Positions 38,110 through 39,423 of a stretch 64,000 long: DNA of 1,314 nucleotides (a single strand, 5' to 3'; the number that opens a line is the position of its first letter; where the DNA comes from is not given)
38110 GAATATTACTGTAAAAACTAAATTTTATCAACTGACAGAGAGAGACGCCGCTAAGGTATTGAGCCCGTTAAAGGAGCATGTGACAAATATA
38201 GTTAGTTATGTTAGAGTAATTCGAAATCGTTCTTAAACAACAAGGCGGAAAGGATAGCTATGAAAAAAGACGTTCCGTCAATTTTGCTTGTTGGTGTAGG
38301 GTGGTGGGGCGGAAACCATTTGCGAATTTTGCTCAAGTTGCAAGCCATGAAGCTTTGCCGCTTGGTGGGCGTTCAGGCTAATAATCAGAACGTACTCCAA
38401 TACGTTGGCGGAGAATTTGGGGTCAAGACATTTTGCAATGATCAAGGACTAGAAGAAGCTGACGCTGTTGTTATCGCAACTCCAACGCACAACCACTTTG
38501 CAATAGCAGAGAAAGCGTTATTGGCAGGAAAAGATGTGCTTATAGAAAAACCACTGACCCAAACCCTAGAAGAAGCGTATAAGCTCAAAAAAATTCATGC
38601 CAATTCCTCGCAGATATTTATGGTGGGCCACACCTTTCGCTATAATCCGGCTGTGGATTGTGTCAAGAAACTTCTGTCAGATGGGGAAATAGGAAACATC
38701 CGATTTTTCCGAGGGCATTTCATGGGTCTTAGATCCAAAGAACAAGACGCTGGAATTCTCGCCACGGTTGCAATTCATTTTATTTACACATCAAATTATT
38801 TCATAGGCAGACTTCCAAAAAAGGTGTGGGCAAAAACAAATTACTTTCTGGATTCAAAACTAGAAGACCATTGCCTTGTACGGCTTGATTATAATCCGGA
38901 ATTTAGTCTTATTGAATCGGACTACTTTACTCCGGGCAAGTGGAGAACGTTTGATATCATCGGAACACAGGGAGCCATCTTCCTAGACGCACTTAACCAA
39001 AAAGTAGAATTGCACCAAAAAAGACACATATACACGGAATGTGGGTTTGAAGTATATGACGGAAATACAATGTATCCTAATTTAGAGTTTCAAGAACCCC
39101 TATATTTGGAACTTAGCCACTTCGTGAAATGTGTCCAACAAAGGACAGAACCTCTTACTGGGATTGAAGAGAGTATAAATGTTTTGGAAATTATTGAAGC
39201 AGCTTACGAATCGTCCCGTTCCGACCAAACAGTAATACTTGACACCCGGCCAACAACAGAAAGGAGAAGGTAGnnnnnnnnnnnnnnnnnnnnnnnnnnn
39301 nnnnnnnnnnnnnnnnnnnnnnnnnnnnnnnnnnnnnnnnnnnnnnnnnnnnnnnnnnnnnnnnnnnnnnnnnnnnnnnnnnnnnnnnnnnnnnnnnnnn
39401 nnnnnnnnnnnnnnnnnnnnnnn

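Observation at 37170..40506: C-branched deoxysugar module: RmlD-like reductases, Gfo/Idh/MocA oxidoreductase and TylC3-like C-methyltransferase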

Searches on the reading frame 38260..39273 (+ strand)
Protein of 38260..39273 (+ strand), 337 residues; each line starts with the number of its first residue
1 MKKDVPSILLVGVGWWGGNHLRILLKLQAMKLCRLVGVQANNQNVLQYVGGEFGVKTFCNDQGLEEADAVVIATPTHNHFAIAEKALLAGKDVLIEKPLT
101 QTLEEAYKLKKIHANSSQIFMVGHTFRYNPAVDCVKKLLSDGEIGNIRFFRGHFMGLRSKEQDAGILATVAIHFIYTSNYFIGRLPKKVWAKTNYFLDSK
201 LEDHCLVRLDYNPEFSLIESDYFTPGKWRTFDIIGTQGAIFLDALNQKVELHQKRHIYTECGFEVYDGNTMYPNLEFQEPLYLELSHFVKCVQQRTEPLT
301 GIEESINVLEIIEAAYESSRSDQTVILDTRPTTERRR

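Call 3: search_protein_families(library=pfam, proteins=[window:38260-39273:+])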
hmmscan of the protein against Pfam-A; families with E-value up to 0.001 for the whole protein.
window:38260-39273:+ (337 aa): 3 families
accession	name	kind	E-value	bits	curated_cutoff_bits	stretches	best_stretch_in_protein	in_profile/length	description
PF01408.29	GFO_IDH_MocA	-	1.1e-20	74.9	24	1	8-124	3-120/120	Oxidoreductase family, NAD-binding Rossmann fold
PF02894.22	GFO_IDH_MocA_C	-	4.2e-15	56.6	22.9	1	136-325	1-216/218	Oxidoreductase family, C-terminal alpha/beta domain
PF22725.1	GFO_IDH_MocA_C3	-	1.6e-11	44.7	27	1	135-240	4-123/124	GFO/IDH/MocA C-terminal domain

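Call 12: search_protein_families(library=ncbifam, proteins=[window:38260-39273:+], max_evalue=0.00001)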
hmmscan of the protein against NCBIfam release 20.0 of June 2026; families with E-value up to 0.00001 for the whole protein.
window:38260-39273:+ (337 aa): 9 families
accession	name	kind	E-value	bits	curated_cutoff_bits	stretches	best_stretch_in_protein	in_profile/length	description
NF040723.1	UDP-GlcNAcDh_Arch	equivalog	2.1e-53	181.8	450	1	10-319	5-301/302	UDP-N-acetylglucosamine 3-dehydrogenase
TIGR04380.1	myo_inos_iolG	equivalog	2.1e-27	95.8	355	1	8-325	4-329/330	inositol 2-dehydrogenase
NF041392.1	XylDh_Gfo6_Halo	equivalog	2.1e-21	76.1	350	1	9-325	20-348/350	D-xylose 1-dehydrogenase Gfo6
NF008607.0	PRK11579.1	subfamily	3.8e-21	75.4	330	1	66-160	64-158/346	oxidoreductase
NF052479.1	LevoglcsnDh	equivalog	6.2e-19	67.9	650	1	66-160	73-167/386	levoglucosan dehydrogenase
NF058561.1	BT_2158_fam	equivalog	8.5e-13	47.7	750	1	8-148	38-178/487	glycoside 3-dehydrogenase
NF007574.0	PRK10206.1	equivalog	1.9e-10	40.3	352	1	67-159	66-158/345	oxidoreductase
NF052679.1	InsChiInosDhIolG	equivalog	8.7e-09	34.8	540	1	10-149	7-150/343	bifunctional inositol 2-dehydrogenase/D-chiro-inositol 1-dehydrogenase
NF058563.1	BT_2159_fam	equivalog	1.7e-07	30.6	650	1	9-153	4-149/350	disaccharide 3-dehydrogenase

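Call 14: search_solved_structures(query=window:38260-39273:+, max_evalue=1e-10)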
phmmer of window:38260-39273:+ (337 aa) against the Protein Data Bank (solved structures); distinct sequences matched with E-value up to 1e-10: 23.
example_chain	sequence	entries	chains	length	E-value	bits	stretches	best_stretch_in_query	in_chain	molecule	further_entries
3cea_A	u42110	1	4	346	4.1e-16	62.1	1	9-198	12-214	Myo-inositol 2-dehydrogenase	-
3kux_A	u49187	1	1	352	3.4e-15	59.1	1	67-159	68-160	Putative oxidoreductase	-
9azo_A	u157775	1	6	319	1.7e-14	56.8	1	7-145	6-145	PmdC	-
3gdo_A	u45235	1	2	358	6e-14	55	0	61-237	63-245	Uncharacterized oxidoreductase yvaA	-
3gfg_A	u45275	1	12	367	6.6e-14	54.9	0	61-237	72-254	Uncharacterized oxidoreductase yvaA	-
3c1a_A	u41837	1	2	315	9.7e-14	54.3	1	8-152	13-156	Putative oxidoreductase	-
7bvj_A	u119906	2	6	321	7e-13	51.5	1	12-175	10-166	Oxidoreductase, NAD-binding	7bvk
6a3f_A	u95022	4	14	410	1.4e-12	50.5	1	68-156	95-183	Putative dehydrogenase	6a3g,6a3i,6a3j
7xr9_A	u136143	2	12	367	1.8e-12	50.1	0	66-159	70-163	DgpA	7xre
3v5n_A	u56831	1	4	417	2.1e-12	49.9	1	67-151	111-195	Oxidoreductase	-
3e18_A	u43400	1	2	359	2.5e-12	49.7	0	8-157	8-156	oxidoreductase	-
4hkt_A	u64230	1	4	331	2.6e-12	49.6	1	33-203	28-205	Inositol 2-dehydrogenase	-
4h3v_A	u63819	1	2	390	5.9e-12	48.4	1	66-155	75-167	Oxidoreductase domain protein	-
3hnp_A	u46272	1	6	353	6.5e-12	48.3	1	65-242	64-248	Oxidoreductase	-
5uhw_A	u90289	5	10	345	1.4e-11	47.2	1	11-326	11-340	Oxidoreductase protein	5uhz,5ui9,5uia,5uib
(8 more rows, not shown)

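Call 37: search_solved_structures(query=A2, max_evalue=0.001, show_alignments=1)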
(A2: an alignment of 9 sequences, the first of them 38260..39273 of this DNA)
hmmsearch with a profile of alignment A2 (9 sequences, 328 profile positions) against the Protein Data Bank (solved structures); distinct sequences matched with E-value up to 0.001: 97 (the best 60 are shown).
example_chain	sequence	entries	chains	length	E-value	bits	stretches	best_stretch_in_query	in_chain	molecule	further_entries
3cea_A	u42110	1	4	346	5.2e-28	101.2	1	10-327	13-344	Myo-inositol 2-dehydrogenase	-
7bvj_A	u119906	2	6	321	8.2e-25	90.7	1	11-312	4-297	Oxidoreductase, NAD-binding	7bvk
9azo_A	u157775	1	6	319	1.5e-23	86.5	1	6-144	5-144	PmdC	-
6nor_A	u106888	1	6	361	5.8e-23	84.7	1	8-327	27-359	Putative NAD dependent dehydrogenase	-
4hkt_A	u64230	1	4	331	3.4e-22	82.1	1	10-327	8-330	Inositol 2-dehydrogenase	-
5a02_A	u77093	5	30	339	1.2e-21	80.3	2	27-191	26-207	ALDOSE-ALDOSE OXIDOREDUCTASE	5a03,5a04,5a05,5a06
3c1a_A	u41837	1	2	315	5.3e-21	78.2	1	7-315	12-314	Putative oxidoreductase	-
3e18_A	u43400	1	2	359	9e-21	77.4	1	8-326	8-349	oxidoreductase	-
4h3v_A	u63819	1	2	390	4.1e-20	75.3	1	59-196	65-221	Oxidoreductase domain protein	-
6z3b_B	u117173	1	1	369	5.7e-20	74.8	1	10-252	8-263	Gfo/Idh/MocA family oxidoreductase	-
6z3b_A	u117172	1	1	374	5.8e-20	74.8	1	10-252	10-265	Gfo/Idh/MocA family oxidoreductase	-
6z3c_AAA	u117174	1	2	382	5.9e-20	74.8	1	10-252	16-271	Gfo/Idh/MocA family oxidoreductase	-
3q2k_A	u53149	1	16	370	1.8e-19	73.2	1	10-325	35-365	oxidoreductase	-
6a3f_A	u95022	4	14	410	3e-19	72.4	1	38-186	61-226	Putative dehydrogenase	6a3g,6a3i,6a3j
3q2i_A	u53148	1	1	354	3.2e-19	72.4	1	9-327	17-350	dehydrogenase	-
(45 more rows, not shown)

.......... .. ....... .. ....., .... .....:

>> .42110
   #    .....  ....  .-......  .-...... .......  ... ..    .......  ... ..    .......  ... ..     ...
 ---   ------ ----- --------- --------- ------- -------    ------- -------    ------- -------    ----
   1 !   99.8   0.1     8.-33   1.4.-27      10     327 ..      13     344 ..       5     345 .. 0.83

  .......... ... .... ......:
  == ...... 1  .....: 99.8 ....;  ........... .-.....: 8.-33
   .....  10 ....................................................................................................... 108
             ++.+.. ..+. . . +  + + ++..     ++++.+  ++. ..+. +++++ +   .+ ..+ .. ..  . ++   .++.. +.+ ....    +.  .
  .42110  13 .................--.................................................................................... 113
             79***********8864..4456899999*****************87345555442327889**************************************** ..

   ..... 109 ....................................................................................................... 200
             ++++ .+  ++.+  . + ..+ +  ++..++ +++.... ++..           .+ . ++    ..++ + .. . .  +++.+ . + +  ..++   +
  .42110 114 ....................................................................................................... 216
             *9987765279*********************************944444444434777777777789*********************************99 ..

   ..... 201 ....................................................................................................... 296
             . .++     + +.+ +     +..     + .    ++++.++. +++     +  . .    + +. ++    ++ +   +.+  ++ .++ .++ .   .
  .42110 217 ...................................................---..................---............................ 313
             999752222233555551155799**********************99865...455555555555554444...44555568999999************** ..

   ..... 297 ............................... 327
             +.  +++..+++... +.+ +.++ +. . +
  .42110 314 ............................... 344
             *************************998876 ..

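Call 47: find_related_loci(query=A2, collection=metagenome_contigs, flank=4000)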
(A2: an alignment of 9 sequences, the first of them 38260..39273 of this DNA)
Query A2 (337 aa) in metagenome_contigs; peptide patterns used: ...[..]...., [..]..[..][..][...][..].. (x = any residue, [..] = any of these).
600 stretches matched a pattern (row limit reached: there are more); 558 encode a relative of the query (tblastn E <= 1e-3); the best 80 are kept; 80 distinct loci.
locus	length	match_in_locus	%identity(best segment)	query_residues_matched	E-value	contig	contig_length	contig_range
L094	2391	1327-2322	28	7-332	2e-43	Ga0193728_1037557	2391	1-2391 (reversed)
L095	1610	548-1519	31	8-318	2e-44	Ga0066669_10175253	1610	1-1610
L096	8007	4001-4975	30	7-314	2e-43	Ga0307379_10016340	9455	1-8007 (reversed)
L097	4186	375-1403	29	7-330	1e-42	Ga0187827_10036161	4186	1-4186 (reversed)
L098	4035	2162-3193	29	5-337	8e-42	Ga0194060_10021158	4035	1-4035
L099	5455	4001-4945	30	8-333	5e-42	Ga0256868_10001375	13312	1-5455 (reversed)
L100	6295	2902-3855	30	10-318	9e-42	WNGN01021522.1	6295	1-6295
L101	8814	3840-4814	31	4-326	2e-41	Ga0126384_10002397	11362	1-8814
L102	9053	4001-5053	28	8-337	3e-40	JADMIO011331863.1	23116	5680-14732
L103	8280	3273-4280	28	11-331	2e-40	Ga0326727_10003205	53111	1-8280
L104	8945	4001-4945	31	6-318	3e-40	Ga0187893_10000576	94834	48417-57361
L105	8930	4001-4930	29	7-327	7e-40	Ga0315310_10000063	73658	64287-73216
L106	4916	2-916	29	10-325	5e-40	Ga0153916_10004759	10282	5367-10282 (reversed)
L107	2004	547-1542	29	8-331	8e-40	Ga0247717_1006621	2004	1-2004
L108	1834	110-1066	30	7-336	5e-40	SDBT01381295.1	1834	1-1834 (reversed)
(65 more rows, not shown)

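Call 48: find_homologous_proteins(query=window:38260-39273:+, max_evalue=1e-20)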
Query window:38260-39273:+ (337 aa): 2750 proteins with E <= 1e-20 among 5260 candidates; the best 120 are listed.
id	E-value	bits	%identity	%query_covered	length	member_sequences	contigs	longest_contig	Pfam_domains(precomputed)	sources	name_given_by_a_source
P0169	3.4e-192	656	87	95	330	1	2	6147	PF01408.29,PF22725.2,PF02894.23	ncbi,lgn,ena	-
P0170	5.5e-173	593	77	100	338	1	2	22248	PF01408.29,PF22725.2,PF02894.23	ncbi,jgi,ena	-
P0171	4.5e-171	586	75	100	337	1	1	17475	PF01408.29,PF22725.2,PF02894.23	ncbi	-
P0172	9.2e-167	572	77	97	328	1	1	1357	PF01408.29,PF22725.2,PF02894.23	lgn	-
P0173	5.3e-162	557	72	100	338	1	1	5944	PF01408.29,PF22725.2,PF02894.23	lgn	-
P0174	6.5e-162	556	99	73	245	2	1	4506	PF22725.2,PF02894.23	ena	-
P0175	1.1e-161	555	75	97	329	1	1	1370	PF01408.29,PF22725.2,PF02894.23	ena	-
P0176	8.1e-154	530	71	97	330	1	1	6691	PF01408.29,PF22725.2,PF02894.23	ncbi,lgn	-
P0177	7.4e-150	517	69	98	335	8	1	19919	PF01408.29,PF22725.2,PF02894.23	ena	-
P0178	2.0e-149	515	68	99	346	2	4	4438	PF01408.29,PF22725.2,PF02894.23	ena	-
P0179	1.0e-147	510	67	100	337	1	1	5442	PF01408.29,PF22725.2,PF02894.23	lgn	-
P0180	1.4e-147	509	69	97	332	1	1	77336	PF01408.29,PF22725.2,PF02894.23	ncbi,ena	-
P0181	4.3e-147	508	67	100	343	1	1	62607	PF01408.29,PF22725.2,PF02894.23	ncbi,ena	-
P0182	2.0e-146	505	68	97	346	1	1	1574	PF01408.29,PF22725.2,PF02894.23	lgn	-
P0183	1.5e-144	499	66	99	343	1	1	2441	PF01408.29,PF22725.2,PF02894.23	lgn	-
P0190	4.2e-136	471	63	97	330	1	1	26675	PF01408.29,PF22725.2,PF02894.23,PF03807.24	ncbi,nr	ncbi:Gfo/Idh/MocA family oxidoreductase [Candidatus Parcubacteria bacterium]|nr:Gfo/Idh/MocA family 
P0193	2.0e-132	459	61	97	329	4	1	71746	PF01408.29,PF22725.2,PF02894.23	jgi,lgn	jgi:predicted dehydrogenase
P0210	1.8e-120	420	56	97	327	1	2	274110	PF01408.29,PF22725.2,PF02894.23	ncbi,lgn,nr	ncbi:MAG: Gfo/Idh/MocA family oxidoreductase [Elusimicrobia bacterium]|nr:Gfo/Idh/MocA family oxidor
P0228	1.5e-56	210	36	96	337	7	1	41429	PF01408.29,PF22725.2,PF02894.23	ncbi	ncbi:MAG: Gfo/Idh/MocA family oxidoreductase [Candidatus Bathyarchaeia archaeon]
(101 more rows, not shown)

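Call 49: find_encoding_contigs(protein=P0190, flank=5000, max_places=1)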
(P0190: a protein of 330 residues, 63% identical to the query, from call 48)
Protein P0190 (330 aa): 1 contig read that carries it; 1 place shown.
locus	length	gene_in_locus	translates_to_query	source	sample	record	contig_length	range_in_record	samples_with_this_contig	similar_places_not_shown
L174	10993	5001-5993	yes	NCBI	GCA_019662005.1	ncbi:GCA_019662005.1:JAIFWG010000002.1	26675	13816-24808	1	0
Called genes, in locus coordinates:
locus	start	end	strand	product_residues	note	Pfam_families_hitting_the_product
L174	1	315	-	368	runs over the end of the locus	PF13439:Glyco_transf_4 (weak), PF20706:GT4-conflict (weak), PF00534:Glycos_transf_1, PF13692:Glyco_trans_1_4, PF13524:Glyco_trans_1_2, PF22772:WsaF_C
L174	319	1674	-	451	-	PF01266:DAO (weak), PF01593:Amino_oxidase, PF13450:NAD_binding_8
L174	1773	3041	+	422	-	PF02310:B12-binding, PF04055:Radical_SAM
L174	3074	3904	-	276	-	PF05050:Methyltransf_21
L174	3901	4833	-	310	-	-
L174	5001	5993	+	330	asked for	PF01408:GFO_IDH_MocA, PF03807:F420_oxidored (weak), PF22725:GFO_IDH_MocA_C3, PF02894:GFO_IDH_MocA_C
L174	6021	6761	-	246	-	PF01209:Ubie_methyltran, PF05219:DREV (weak), PF13489:Methyltransf_23, PF07021:MetW, PF13847:Methyltransf_31, PF08241:Methyltransf_11, PF08242:Methyltransf_12, PF13649:Methyltransf_25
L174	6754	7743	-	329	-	PF00535:Glycos_transf_2, PF13641:Glyco_tranf_2_3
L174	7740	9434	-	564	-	-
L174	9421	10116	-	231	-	PF01209:Ubie_methyltran, PF03141:Methyltransf_29 (weak), PF07021:MetW, PF13489:Methyltransf_23, PF13847:Methyltransf_31, PF08241:Methyltransf_11, PF08242:Methyltransf_12, PF13649:Methyltransf_25, +1 more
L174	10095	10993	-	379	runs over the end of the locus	PF13439:Glyco_transf_4, PF00534:Glycos_transf_1, PF13692:Glyco_trans_1_4, PF13524:Glyco_trans_1_2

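Call 50: find_encoding_contigs(protein=P0193, flank=5000, max_places=1)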
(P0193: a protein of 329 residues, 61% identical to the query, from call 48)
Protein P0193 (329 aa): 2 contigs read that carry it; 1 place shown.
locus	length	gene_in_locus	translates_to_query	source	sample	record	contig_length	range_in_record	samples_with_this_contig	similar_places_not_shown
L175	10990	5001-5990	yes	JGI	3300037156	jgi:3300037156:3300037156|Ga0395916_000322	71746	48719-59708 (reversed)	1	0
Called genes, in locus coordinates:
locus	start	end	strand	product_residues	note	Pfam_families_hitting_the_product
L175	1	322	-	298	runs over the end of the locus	PF00682:HMGL-like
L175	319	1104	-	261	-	PF00378:ECH_1, PF16113:ECH_2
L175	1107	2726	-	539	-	PF03255:ACCA (weak), PF01039:Carboxyl_trans, PF06833:MdcE (faint)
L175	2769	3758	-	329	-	PF00535:Glycos_transf_2, PF10111:Glyco_tranf_2_2 (faint), PF13641:Glyco_tranf_2_3 (weak)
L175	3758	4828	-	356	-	PF04055:Radical_SAM, PF13186:SPASM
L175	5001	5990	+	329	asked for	PF01408:GFO_IDH_MocA, PF22725:GFO_IDH_MocA_C3, PF02894:GFO_IDH_MocA_C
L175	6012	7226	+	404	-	PF08421:Methyltransf_13, PF13489:Methyltransf_23, PF08242:Methyltransf_12, PF08484:Methyltransf_14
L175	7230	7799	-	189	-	PF13505:OMP_b-brl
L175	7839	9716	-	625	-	-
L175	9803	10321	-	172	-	PF01814:Hemerythrin (weak)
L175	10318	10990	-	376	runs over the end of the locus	PF00989:PAS, PF13188:PAS_8 (weak), PF00512:HisKA, PF02518:HATPase_c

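Call 51: find_encoding_contigs(protein=P0210, flank=5000, max_places=1)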
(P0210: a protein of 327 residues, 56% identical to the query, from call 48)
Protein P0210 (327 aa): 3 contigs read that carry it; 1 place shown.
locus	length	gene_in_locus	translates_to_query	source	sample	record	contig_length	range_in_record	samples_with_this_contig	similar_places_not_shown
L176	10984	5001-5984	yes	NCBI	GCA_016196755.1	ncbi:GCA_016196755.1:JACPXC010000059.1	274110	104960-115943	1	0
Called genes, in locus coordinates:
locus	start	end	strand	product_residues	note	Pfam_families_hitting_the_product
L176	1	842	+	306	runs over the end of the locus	PF01370:Epimerase, PF04321:RmlD_sub_bind, PF16363:GDP_Man_Dehyd (weak)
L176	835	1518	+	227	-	PF00535:Glycos_transf_2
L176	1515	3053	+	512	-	PF01943:Polysacc_synt, PF13440:Polysacc_synt_3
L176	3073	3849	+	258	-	-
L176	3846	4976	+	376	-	PF01073:3Beta_HSD (weak), PF01370:Epimerase, PF05368:NmrA (weak), PF16363:GDP_Man_Dehyd, PF01370:Epimerase, PF16363:GDP_Man_Dehyd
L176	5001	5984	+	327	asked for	PF01408:GFO_IDH_MocA, PF22725:GFO_IDH_MocA_C3, PF02894:GFO_IDH_MocA_C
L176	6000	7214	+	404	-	PF08421:Methyltransf_13, PF13489:Methyltransf_23, PF08242:Methyltransf_12 (weak), PF08484:Methyltransf_14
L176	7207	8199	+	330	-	PF00535:Glycos_transf_2, PF13641:Glyco_tranf_2_3 (weak)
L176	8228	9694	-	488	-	PF13173:AAA_14, PF13412:HTH_24 (faint), PF13635:DUF4143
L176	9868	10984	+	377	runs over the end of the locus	PF13439:Glyco_transf_4, PF13579:Glyco_trans_4_4, PF20706:GT4-conflict (weak), PF00534:Glycos_transf_1, PF13692:Glyco_trans_1_4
